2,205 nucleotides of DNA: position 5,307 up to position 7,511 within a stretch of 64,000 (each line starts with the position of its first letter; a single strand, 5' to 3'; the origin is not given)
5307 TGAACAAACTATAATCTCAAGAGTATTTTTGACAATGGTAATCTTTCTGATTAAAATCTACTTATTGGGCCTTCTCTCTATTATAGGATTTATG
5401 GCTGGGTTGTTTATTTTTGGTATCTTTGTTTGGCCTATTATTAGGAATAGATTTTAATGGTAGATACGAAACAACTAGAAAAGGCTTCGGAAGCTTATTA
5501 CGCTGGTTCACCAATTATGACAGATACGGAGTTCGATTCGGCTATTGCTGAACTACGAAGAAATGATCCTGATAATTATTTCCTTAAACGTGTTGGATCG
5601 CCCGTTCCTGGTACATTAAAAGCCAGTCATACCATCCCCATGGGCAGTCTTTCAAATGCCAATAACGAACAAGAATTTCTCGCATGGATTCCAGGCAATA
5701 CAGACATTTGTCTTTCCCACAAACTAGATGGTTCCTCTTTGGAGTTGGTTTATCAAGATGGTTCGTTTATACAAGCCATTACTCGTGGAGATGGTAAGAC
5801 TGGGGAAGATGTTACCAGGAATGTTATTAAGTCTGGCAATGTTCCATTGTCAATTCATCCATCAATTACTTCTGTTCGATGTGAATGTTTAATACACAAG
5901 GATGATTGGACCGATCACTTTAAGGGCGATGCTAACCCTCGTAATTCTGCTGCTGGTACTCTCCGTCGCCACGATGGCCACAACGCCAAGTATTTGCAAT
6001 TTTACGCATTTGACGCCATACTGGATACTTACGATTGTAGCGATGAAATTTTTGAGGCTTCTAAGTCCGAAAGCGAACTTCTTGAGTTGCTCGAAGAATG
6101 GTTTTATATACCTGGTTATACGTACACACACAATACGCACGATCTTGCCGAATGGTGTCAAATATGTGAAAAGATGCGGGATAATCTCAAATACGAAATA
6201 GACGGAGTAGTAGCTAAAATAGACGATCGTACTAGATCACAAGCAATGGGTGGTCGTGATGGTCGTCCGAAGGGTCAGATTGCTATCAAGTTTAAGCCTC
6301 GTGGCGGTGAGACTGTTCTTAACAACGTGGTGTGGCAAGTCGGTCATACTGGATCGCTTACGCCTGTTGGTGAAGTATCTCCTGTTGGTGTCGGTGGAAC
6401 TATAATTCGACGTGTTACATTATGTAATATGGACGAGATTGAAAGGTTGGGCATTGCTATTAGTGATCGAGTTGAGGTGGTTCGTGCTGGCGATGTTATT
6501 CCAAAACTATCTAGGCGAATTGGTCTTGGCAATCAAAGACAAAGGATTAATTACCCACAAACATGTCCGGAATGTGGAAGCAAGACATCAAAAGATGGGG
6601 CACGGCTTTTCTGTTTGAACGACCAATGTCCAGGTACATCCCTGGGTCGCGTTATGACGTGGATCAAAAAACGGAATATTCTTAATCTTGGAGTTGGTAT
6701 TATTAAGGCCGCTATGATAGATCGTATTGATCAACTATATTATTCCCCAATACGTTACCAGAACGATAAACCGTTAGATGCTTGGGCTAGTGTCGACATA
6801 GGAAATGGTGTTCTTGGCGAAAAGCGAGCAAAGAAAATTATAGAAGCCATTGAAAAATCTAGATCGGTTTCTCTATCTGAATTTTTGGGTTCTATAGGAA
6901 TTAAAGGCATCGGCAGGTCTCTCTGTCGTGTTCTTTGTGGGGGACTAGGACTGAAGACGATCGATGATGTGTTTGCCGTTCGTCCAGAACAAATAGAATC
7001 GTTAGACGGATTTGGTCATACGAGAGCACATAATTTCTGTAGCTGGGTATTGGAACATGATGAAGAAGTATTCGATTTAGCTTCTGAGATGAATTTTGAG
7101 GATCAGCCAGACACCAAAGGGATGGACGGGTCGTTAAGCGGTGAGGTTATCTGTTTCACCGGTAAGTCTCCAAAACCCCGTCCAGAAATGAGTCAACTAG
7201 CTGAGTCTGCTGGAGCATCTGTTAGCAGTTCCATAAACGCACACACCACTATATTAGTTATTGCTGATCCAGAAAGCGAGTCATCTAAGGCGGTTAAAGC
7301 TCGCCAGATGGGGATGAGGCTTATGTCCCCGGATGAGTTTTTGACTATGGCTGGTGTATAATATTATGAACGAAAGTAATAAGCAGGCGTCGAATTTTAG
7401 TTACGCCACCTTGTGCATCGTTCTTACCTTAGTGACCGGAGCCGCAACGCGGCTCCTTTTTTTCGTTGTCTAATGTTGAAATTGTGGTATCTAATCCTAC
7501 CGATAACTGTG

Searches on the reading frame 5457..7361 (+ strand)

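Call 29: search_protein_families(library=phrogs, proteins=[window:5457-7361:+], max_evalue=0.00001)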
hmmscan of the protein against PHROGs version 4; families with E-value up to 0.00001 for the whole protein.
window:5457-7361:+ (634 aa): 4 families
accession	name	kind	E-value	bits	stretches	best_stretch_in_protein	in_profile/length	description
phrog_3869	-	DNA, RNA and nucleotide metabolism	3.1e-138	463.1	1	5-631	14-652/656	NAD-dependent DNA ligase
phrog_3359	-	DNA, RNA and nucleotide metabolism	3.8e-53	181.8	1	5-354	6-322/325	NAD-dependent DNA ligase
phrog_3498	-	DNA, RNA and nucleotide metabolism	8.8e-27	95.5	1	363-630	2-251/256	NAD-dependent DNA ligase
phrog_2561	-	DNA, RNA and nucleotide metabolism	5.1e-09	37.6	1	561-631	90-159/167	DNA ligase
